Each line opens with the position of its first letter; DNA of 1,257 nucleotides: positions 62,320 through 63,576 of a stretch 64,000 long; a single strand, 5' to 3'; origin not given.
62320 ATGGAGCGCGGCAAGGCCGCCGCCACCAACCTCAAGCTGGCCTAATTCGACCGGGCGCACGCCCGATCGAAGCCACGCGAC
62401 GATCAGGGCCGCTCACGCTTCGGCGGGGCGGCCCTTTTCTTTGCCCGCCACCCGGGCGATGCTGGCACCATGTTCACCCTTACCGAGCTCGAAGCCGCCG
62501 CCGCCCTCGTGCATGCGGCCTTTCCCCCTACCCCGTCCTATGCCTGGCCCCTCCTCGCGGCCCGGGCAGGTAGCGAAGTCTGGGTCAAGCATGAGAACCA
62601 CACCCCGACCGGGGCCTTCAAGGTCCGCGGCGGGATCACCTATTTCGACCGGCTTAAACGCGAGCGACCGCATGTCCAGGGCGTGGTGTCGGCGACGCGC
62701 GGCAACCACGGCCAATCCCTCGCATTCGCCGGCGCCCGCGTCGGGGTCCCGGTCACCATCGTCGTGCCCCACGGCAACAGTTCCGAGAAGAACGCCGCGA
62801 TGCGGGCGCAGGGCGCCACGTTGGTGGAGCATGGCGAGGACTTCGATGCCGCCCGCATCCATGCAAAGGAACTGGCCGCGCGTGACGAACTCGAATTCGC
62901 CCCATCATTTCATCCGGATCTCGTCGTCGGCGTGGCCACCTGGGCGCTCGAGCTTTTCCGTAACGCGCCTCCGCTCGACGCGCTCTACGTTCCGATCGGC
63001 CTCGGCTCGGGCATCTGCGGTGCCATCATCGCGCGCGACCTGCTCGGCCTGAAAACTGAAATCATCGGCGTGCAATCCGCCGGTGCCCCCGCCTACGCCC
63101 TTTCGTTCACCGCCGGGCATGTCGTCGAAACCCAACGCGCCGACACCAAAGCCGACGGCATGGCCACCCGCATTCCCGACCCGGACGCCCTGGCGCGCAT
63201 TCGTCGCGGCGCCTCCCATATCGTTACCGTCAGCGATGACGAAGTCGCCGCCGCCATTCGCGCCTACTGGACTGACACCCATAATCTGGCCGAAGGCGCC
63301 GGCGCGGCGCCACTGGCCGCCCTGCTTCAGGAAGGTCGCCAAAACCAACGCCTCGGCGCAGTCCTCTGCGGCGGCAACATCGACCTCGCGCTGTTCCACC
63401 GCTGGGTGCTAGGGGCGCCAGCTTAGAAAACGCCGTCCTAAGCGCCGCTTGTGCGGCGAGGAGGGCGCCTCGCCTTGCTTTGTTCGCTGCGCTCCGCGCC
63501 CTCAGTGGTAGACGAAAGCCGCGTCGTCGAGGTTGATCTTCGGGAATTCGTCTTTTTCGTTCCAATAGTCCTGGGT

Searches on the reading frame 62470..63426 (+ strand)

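Call 8: search_protein_families(library=pfam, proteins=[window:62470-63426:+], max_evalue=0.001)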
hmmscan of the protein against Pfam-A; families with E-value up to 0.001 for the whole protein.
window:62470-63426:+ (318 aa): 1 family
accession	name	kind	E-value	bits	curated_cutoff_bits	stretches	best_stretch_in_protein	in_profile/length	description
PF00291.31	PALP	-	1.7e-66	225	35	1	19-300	6-294/295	Pyridoxal-phosphate dependent enzyme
